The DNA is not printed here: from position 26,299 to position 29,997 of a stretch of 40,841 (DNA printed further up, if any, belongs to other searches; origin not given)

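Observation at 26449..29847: A 1132-aa non-catalytic protein with six starch-binding-like repeats, two CBM9-like domains and a T9SS sorting signal lies next to susC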

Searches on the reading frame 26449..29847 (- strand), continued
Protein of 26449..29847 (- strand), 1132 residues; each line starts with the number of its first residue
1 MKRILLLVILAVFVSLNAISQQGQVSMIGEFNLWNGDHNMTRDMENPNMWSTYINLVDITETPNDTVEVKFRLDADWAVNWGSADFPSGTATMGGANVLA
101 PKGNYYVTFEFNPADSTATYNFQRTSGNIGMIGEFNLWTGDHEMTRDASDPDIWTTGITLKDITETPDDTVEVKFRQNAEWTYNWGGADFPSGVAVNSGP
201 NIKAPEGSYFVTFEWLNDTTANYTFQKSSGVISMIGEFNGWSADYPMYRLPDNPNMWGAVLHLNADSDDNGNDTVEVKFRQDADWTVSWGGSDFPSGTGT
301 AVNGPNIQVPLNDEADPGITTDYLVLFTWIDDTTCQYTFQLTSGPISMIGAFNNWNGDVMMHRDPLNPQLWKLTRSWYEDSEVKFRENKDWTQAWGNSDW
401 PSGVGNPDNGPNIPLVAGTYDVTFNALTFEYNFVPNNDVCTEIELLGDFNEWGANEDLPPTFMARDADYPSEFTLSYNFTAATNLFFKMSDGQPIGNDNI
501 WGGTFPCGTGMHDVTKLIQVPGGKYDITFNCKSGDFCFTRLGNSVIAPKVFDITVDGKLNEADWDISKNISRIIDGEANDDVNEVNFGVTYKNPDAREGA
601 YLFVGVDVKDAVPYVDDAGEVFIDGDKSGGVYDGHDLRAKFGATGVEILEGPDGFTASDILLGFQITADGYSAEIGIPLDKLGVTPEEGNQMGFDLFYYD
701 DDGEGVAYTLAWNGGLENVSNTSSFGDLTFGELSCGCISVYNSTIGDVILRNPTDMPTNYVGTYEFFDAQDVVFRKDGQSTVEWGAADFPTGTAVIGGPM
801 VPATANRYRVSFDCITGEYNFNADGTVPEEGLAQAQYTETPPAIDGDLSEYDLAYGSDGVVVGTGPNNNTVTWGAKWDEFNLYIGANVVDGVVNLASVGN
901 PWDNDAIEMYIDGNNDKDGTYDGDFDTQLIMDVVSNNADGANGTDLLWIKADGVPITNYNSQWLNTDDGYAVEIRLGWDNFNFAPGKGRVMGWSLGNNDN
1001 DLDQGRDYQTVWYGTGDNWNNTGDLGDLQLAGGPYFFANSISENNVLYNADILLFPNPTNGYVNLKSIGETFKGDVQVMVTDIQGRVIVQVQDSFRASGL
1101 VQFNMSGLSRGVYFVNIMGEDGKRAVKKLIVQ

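Call 20: find_encoding_contigs(protein=P0106, flank=10000, max_places=2)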
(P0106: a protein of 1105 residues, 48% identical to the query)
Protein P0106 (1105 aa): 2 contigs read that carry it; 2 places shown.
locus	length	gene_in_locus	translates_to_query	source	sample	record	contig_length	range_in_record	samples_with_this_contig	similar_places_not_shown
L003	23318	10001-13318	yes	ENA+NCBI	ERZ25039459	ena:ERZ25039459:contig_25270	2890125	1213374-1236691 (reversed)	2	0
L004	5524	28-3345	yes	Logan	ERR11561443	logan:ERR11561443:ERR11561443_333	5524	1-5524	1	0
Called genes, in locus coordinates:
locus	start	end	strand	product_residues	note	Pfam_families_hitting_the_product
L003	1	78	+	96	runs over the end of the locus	PF00216:Bac_DNA_binding, PF18291:HU-HIG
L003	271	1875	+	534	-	PF10150:RNase_E_G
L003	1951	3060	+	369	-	-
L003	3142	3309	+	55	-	-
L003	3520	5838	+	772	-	PF09603:Fib_succ_major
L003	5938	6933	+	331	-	PF00579:tRNA-synt_1b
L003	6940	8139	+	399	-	PF00025:Arf (faint), PF13167:GTP-bdg_N, PF16360:GTP-bdg_M, PF01926:MMR_HSR1, PF02421:FeoB_N (weak)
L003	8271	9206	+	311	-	PF20154:LNT_N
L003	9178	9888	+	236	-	PF00795:CN_hydrolase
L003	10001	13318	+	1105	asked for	PF06452:CBM9_1, PF18962:Por_Secre_tail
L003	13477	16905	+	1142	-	PF00873:ACR_tran, PF03176:MMPL (faint)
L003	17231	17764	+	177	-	PF04542:Sigma70_r2, PF08281:Sigma70_r4_2, PF04545:Sigma70_r4 (weak)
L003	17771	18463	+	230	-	-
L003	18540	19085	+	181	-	PF10895:DUF2715 (weak), PF13568:OMP_b-brl_2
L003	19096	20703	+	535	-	PF13620:CarboxypepD_reg (faint), PF00801:PKD, PF18911:PKD_4, PF18962:Por_Secre_tail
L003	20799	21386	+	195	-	PF04542:Sigma70_r2, PF08281:Sigma70_r4_2, PF04545:Sigma70_r4 (weak)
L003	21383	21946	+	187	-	-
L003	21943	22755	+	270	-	PF13568:OMP_b-brl_2 (faint), PF10895:DUF2715 (weak)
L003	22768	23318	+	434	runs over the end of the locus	PF18911:PKD_4, PF00801:PKD, PF13620:CarboxypepD_reg (faint), PF18962:Por_Secre_tail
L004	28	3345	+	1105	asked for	PF06452:CBM9_1, PF18962:Por_Secre_tail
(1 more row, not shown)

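Call 21: find_encoding_contigs(protein=P0038, flank=10000, max_places=2)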
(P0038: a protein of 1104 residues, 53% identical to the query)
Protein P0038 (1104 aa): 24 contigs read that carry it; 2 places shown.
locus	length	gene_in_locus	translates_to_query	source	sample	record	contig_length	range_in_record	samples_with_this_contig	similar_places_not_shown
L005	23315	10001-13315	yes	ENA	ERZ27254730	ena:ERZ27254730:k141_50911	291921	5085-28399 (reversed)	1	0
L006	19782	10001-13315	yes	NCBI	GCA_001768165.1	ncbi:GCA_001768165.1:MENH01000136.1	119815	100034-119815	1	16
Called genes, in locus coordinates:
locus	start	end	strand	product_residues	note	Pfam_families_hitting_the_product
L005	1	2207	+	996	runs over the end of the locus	PF13620:CarboxypepD_reg, PF13715:CarbopepD_reg_2, PF07715:Plug, PF00593:TonB_dep_Rec_b-barrel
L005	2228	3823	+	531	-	PF07980:SusD_RagB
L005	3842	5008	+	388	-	PF14292:SusE, PF16411:SusF_SusE (faint), PF26123:DUF8037 (weak)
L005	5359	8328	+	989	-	PF13620:CarboxypepD_reg, PF13715:CarbopepD_reg_2, PF07715:Plug, PF00593:TonB_dep_Rec_b-barrel (weak)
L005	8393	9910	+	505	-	PF14322:SusD-like_3, PF12771:SusD-like_2 (weak), PF07980:SusD_RagB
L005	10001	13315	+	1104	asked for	PF16561:AMPK1_CBM (faint), PF06452:CBM9_1, PF18962:Por_Secre_tail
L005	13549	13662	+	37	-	-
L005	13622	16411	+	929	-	PF00128:Alpha-amylase, PF18962:Por_Secre_tail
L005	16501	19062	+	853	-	PF08757:CotH, PF00932:LTD, PF18962:Por_Secre_tail (weak)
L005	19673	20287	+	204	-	PF09335:VTT_dom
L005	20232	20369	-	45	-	-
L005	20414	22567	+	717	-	PF00515:TPR_1 (faint), PF07719:TPR_2 (faint), PF13181:TPR_8 (faint), PF13424:TPR_12 (weak), PF13176:TPR_7 (faint), PF17874:TPR_MalT (weak), PF13424:TPR_12 (weak), PF02518:HATPase_c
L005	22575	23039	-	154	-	PF13185:GAF_2, PF01590:GAF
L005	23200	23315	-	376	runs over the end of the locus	PF01262:AlaDh_PNT_C, PF02254:TrkA_N, PF03435:Sacchrp_dh_NADP, PF16653:Sacchrp_dh_C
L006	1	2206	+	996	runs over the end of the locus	PF13620:CarboxypepD_reg, PF13715:CarbopepD_reg_2, PF07715:Plug, PF00593:TonB_dep_Rec_b-barrel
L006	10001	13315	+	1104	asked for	PF16561:AMPK1_CBM (faint), PF06452:CBM9_1, PF18962:Por_Secre_tail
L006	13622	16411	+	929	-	PF00128:Alpha-amylase, PF18962:Por_Secre_tail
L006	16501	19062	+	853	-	PF08757:CotH, PF00932:LTD, PF18962:Por_Secre_tail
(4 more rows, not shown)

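Call 22: find_encoding_contigs(protein=P0002, flank=10000, max_places=1)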
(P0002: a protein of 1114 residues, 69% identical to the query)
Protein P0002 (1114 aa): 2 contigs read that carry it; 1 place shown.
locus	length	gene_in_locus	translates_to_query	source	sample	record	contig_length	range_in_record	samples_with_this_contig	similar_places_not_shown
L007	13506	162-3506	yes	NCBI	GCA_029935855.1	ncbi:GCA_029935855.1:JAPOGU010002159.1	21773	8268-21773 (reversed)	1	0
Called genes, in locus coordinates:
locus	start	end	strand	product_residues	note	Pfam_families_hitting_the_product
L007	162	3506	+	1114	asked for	PF16411:SusF_SusE (faint), PF16561:AMPK1_CBM (faint), PF27330:IsaA-like_N (faint), PF06452:CBM9_1, PF18962:Por_Secre_tail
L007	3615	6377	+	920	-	PF00128:Alpha-amylase, PF18962:Por_Secre_tail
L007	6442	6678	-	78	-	-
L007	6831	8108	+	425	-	PF00512:HisKA, PF02518:HATPase_c, PF14501:HATPase_c_5 (weak)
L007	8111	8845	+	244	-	PF00072:Response_reg, PF00486:Trans_reg_C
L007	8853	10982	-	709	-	PF02897:Peptidase_S9_N, PF00326:Peptidase_S9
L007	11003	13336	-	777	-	PF13620:CarboxypepD_reg, PF13715:CarbopepD_reg_2, PF07715:Plug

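Call 23: find_encoding_contigs(protein=P0012, flank=10000, max_places=1)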
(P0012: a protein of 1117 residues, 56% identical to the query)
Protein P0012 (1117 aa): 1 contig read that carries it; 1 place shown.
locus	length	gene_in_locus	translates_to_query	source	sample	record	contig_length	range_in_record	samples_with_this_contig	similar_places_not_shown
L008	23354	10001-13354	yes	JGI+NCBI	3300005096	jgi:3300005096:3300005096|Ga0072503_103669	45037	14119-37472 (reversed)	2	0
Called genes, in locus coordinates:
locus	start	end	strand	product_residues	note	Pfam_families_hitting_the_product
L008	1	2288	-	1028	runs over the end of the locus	-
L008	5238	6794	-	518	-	PF12771:SusD-like_2 (faint), PF14322:SusD-like_3, PF07980:SusD_RagB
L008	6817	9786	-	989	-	PF13620:CarboxypepD_reg, PF13715:CarbopepD_reg_2, PF07715:Plug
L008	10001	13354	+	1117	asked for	PF16561:AMPK1_CBM (faint), PF06452:CBM9_1, PF18962:Por_Secre_tail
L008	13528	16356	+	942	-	PF00128:Alpha-amylase, PF13860:FlgD_ig (weak), PF18962:Por_Secre_tail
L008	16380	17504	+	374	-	PF13177:DNA_pol3_delta2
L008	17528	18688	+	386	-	PF04468:PSP1, PF28472:PSP1_3rd, PF28473:YaaT_C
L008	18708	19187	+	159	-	PF14109:GldH_lipo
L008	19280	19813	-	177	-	PF00578:AhpC-TSA, PF08534:Redoxin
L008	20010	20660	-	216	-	PF00293:NUDIX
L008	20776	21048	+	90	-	PF02617:ClpS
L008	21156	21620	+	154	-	PF24961:NfeD_membrane (weak), PF01957:NfeD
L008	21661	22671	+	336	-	PF12127:FloA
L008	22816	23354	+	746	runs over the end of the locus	PF13328:HD_4, PF04607:RelA_SpoT, PF02824:TGS, PF19296:RelA_AH (faint), PF28438:RelA_RIS, PF13291:ACT_4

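Call 36: find_related_loci(query=window:26449-29847:-, collection=genome_contigs, flank=10000)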
Query window:26449-29847:- (1132 aa) in genome_contigs; peptide patterns used: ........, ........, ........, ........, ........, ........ (x = any residue, [..] = any of these).
25 stretches matched a pattern; 12 encode a relative of the query (tblastn E <= 1e-3); 11 distinct loci.
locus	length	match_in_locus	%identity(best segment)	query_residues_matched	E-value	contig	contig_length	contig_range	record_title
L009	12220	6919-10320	92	1-1132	0e+0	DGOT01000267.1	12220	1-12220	MAG TPA_asm: Bacteroidales bacterium UBA4459 UBA4459_contig_38443, whole genome shotgun sequence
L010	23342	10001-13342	63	1-1132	0e+0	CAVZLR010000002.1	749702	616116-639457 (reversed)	MAG: Marinilabiliales bacterium isolate MFD03804.bin.1.66 genome assembly, contig: contig_2926, whole genome shotgun seq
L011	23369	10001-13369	56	2-1132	0e+0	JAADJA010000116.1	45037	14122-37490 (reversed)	MAG: Chlorobiota bacterium isolate M_MetaBat.92 contig-127_868, whole genome shotgun sequence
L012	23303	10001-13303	55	2-1132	0e+0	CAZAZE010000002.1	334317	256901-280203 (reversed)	MAG TPA_asm: uncultured Bacteroidales bacterium isolate SRP278314_co2_178 genome assembly, contig: NODE_22_length_334317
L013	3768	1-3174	57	6-1132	0e+0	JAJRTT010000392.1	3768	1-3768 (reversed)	MAG: Bacteroidetes bacterium isolate Dive96_bin10.114 k141_3014785, whole genome shotgun sequence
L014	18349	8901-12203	53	1-1132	0e+0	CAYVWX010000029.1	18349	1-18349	MAG TPA_asm: uncultured Lentimicrobiaceae bacterium isolate SRP163575_co1_344 genome assembly, contig: NODE_6373_length_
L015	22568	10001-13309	53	1-1132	0e+0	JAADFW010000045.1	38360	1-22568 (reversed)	MAG: Chlorobiota bacterium isolate M_MaxBin.088 contig-127_1528, whole genome shotgun sequence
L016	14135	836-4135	53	1-1132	0e+0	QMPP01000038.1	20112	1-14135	MAG: Bacteroidetes bacterium isolate B16_G9 B16_Guay9_scaffold_01643, whole genome shotgun sequence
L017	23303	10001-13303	53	1-1132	0e+0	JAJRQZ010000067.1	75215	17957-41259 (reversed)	MAG: Bacteroidetes bacterium isolate Dive100_bin2.33 k141_330597, whole genome shotgun sequence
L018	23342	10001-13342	47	2-1132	0e+0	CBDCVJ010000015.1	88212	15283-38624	MAG: Saprospiraceae bacterium isolate a45c6890-a578-4b9d-91b3-fd16a54b2d64 genome assembly, contig: contig_15, whole gen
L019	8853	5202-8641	52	1-1132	0e+0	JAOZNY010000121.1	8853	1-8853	MAG: Bacteroidales bacterium isolate GMC4.concoct.290_sub GMC4_12518_length_8853_cov_28.249830, whole genome shotgun seq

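Call 45: predict_structure(alignment_id=A2)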
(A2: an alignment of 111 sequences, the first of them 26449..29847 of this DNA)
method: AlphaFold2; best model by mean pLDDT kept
length: 1132 residues; sequences in the alignment: 111
mean_pLDDT: 89.9   pTM: 0.56
mean pLDDT of the five models: 89.9, 89.3, 88.9, 88.7, 88.5
residues with pLDDT >= 90: 744; 70-90: 341; 50-70: 31; < 50: 16
segments of 3 or more residues with pLDDT < 50: 1-3, 15-20, 1040-1045
pLDDT, mean of each block of 10 residues (from residue 1): 58 47 86 91 91 88 86 91 96 96 96 91 96 93 92 94 81 95 95 97 95 95 94 93 90 90 89 93 90 94 90 64 93 92 91 86 88 92 92 92 92 95 95 93 92 82 88 88 89 89 89 91 86 90 86 91 90 83 93 81 97 92 94 97 96 95 94 97 92 96 86 91 92 89 91 86 94 92 95 95 97 95 94 96 95 95 85 96 97 82 94 90 92 84 81 93 94 95 91 95 88 95 96 75 56 86 88 88 89 85 87 91 86 83
secondary structure, 60 per line:
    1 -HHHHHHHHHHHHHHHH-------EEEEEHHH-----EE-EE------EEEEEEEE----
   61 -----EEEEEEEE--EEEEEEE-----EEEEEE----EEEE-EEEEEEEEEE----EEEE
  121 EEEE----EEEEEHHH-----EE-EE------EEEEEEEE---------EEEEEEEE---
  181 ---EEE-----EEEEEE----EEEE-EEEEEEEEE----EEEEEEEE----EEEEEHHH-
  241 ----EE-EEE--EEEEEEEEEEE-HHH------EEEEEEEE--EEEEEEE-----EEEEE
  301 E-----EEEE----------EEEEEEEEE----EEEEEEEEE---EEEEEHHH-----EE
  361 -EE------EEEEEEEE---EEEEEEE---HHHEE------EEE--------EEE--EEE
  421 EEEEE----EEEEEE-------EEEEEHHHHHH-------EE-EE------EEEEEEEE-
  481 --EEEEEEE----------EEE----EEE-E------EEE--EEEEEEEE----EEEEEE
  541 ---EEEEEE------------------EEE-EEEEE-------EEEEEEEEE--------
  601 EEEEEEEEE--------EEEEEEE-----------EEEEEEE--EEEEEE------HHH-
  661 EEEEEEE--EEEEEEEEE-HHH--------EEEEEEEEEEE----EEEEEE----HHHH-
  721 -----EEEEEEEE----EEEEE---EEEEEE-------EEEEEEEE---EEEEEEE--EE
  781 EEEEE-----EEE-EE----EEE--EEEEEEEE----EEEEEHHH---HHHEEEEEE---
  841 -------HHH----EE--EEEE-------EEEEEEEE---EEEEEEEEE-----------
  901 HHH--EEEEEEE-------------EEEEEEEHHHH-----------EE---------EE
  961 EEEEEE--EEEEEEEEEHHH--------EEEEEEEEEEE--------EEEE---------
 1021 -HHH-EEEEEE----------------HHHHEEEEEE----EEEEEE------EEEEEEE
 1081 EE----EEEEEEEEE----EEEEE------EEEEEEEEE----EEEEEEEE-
elements in order (helices of 4 or more, strands of 3 or more residues): H2-17 E25-29 E49-56 E66-73 E76-82 E88-93 E98-101 E103-112 E117-124 E129-133 E153-160 E170-177 E184-186 E192-197 E202-205 E207-215 E220-227 E232-236 E248-250 E253-263 E274-281 E284-290 E296-301 E307-310 E321-329 E334-342 E346-350 E370-377 E381-387 E402-404 E413-415 E418-425 E430-435 E443-447 H448-453 E472-479 E483-489 E500-502 E507-509 E518-520 E523-530 E535-540 E544-549 E568-570 E572-576 E584-592 E601-609 E618-624 E636-642 E645-650 E661-667 E670-678 E691-701 E706-711 H716-719 E726-733 E738-742 E746-751 E759-766 E770-776 E779-785 E791-793 E801-803 E806-813 E818-822 E832-837 E859-862 E870-877 E881-889 E906-912 E926-932 H933-936 E959-966 E969-977 E989-999 E1008-1011 E1026-1031 H1048-1051 E1052-1057 E1062-1067 E1074-1082 E1087-1095 E1100-1104 E1111-1119 E1124-1131

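Call 49: fold_search(model_id=the predicted structure, library=pdb)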
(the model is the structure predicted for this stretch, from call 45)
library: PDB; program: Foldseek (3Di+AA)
matches with E <= 10: 1299; with E <= 0.001: 20
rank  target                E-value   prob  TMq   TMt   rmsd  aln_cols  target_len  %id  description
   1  1i82_A                3.5e-11  1.00  0.15  0.83   2.9       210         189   27  FAMILY 9 CARBOHYDRATE-BINDING MODULE FROM THERMOTOGA MARITIMA XYLANASE 10A WITH CELLOBIOSE (released 2001-06-13)
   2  7nwn                  6.4e-11  1.00  0.15  0.82   5.5       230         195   22  A carbohydrate binding module family 9 (CBM9) from Caldicellulsiruptor kristjanssonii (released 2021-07-07)
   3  4fe9_A                1.0e-10  1.00  0.13  0.27  23.1       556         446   13  Crystal Structure of SusF from Bacteroides thetaiotaomicron (released 2012-08-29)
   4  7nwo                  2.0e-10  1.00  0.15  0.84   4.2       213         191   22  A carbohydrate binding module family 9 (CBM9) from Caldicellulosiruptor kristjanssonii in complex with glucose (released 2021-07-07)
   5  7uww_B                3.0e-07  1.00  0.11  0.19  23.5       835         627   11  Sas6 with alpha-cyclodextrin (released 2023-06-14)
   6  7uwv_A                7.3e-07  1.00  0.11  0.22  22.2       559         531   13  CBM74 from Ruminococcus bromii Sas6 with maltodecaose (released 2023-06-14)
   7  7uww_A                8.4e-07  1.00  0.12  0.20  24.0       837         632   11  Sas6 with alpha-cyclodextrin (released 2023-06-14)
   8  7uwu_A                1.5e-06  1.00  0.12  0.20  24.3       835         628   10  Starch adherence system protein 6 (Sas6) (released 2023-06-14)
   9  9ozi_A                2.1e-06  0.41  0.08  0.06  50.1      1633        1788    7  Cryo-EM structure of chicken ROS1 in apo-state. This is the complete map and model. (released 2026-02-25)
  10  4a2m_B                2.2e-05  0.35  0.07  0.09  37.7      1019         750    9  Structure of the periplasmic domain of the heparin and heparan sulphate sensing hybrid two component system BT4663 in  (released 2012-05-02)
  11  9qaw_B                3.9e-05  0.20  0.07  0.04  33.0      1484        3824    8  CryoEM structure of the human LRP2 receptor ectodomain in complex with LRPAP1 (released 2026-03-11)
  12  4a2m_C                4.7e-05  0.28  0.07  0.09  37.0      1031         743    9  Structure of the periplasmic domain of the heparin and heparan sulphate sensing hybrid two component system BT4663 in  (released 2012-05-02)
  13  4a2m_D                1.3e-04  0.21  0.06  0.08  37.1      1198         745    9  Structure of the periplasmic domain of the heparin and heparan sulphate sensing hybrid two component system BT4663 in  (released 2012-05-02)
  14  4jpq_A                1.6e-04  1.00  0.13  0.60   5.1       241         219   14  Crystal structure of a putative carbohydrate-binding protein (BACUNI_03838) from Bacteroides uniformis ATCC 8492 at 2. (released 2013-04-17)
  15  7ptp_A                2.9e-04  0.35  0.07  0.10  35.8       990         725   10  In-situ structure of pentameric S-layer protein (released 2021-12-15)
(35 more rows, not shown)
